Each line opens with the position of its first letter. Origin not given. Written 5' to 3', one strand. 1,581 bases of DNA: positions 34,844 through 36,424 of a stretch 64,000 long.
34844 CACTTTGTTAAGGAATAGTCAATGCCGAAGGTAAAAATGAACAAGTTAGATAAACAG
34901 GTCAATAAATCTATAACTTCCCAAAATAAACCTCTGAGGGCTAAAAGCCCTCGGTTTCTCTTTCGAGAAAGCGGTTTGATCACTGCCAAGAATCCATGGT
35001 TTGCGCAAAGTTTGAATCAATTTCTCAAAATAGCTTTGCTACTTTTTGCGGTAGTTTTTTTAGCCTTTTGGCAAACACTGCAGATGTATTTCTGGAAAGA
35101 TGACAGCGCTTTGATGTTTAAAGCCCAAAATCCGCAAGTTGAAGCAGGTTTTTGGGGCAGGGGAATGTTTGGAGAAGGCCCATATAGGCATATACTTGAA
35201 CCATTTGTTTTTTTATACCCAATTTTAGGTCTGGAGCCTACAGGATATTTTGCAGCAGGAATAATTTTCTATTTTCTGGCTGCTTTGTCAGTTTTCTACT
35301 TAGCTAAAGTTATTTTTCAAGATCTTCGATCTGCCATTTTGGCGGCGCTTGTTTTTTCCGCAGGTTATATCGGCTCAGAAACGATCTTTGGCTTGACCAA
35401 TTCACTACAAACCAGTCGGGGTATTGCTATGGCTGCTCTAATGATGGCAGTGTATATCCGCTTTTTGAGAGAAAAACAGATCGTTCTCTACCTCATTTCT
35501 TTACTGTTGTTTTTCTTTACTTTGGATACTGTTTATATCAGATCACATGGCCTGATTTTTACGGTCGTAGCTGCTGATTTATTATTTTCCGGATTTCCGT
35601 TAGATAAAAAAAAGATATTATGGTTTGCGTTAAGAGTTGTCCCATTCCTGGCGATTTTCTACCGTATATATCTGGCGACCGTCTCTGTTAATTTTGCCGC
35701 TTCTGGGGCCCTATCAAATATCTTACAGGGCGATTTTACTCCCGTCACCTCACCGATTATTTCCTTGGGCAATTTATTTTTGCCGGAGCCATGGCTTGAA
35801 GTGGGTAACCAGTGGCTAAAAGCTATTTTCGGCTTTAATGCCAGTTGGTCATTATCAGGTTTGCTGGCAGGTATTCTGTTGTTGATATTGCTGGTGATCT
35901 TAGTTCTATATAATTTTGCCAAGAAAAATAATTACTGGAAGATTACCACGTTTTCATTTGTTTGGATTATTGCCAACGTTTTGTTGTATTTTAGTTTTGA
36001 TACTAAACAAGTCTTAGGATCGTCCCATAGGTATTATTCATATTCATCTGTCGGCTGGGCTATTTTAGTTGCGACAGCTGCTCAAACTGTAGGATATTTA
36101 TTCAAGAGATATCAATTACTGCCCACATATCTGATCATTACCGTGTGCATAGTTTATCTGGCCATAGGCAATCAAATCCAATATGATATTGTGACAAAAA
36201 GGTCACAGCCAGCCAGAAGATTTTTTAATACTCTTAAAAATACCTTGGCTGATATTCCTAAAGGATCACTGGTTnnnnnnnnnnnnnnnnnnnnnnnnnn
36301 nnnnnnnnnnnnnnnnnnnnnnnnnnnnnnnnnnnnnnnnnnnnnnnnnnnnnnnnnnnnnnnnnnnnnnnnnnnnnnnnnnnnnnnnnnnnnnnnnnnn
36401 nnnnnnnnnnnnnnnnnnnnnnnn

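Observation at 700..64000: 63-kb glycan-assembly island built around about 13 extracytoplasmic GT-C glycosyltransferases plus lipid-phosphate-sugar synthases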

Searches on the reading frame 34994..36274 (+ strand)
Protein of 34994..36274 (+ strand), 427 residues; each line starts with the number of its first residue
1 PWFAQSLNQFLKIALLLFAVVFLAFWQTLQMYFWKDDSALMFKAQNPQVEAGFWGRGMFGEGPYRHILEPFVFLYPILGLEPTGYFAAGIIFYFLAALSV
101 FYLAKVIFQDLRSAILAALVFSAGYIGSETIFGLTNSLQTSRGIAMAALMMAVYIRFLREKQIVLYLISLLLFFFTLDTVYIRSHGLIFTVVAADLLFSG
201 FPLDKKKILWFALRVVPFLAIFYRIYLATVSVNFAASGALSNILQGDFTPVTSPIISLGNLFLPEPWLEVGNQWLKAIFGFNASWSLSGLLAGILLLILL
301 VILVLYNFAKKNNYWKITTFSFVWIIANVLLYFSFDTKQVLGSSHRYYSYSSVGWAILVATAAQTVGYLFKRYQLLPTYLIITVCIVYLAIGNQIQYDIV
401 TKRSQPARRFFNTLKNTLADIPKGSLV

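Call 89: search_protein_representatives(alignment_id=A3)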
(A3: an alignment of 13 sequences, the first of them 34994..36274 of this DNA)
Query: 13 sequences, 435 profile positions. Proteins with E-value up to 0.001 (for the whole library): 4477; up to 1e-10: 688; up to 1e-30: 237. The best 150 are listed.
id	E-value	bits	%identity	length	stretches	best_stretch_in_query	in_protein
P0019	1.7e-156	538.1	-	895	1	3-435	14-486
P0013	3.3e-154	530.5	-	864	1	2-434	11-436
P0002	2.0e-149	514.8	-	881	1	3-435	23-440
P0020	4.8e-146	503.7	-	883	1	3-434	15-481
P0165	1.6e-145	501.9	-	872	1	2-434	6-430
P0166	1.3e-143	495.6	-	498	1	3-434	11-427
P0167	3.2e-141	487.8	-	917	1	3-435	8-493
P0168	3.5e-136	471.2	-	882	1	4-435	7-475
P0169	6.9e-134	463.6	-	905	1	4-435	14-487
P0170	2.9e-133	461.5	-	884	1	2-435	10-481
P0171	1.9e-131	455.5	-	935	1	2-435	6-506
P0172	7.7e-130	450.3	-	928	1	2-435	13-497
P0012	3.4e-129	448.1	-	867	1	3-433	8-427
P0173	4.3e-127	441.2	-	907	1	3-435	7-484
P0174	3.8e-126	438.1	-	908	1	3-435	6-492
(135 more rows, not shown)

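Call 91: search_protein_families(library=pfam, alignment_id=A4, max_evalue=0.001)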
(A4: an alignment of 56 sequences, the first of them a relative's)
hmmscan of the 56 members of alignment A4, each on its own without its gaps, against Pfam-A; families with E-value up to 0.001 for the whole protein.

A. member 1, P0165 (872 aa): 2 families
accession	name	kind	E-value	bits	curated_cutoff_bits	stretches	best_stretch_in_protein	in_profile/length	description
PF00754.31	F5_F8_type_C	-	1.8e-12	47.9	28.2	1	630-748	6-118/127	F5/8 type C domain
PF22633.2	F5_F8_type_C_2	-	0.00069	20.6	27.8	0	665-740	17-91/91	NedA-like, galactose-binding domain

B. families by the number of members that match (of 56 scanned): 5 families
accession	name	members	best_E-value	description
PF00754.31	F5_F8_type_C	53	1.1e-19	F5/8 type C domain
PF22633.2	F5_F8_type_C_2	48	4.6e-14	NedA-like, galactose-binding domain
PF13231.12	PMT_2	8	4.1e-07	Dolichyl-phosphate-mannose-protein mannosyltransferase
PF00055.23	Laminin_N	2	0.00038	Laminin N-terminal (Domain VI)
PF24607.1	CBM_AftD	1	1.9e-05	Arabinofuranosyltransferase D, third carbohydrate binding module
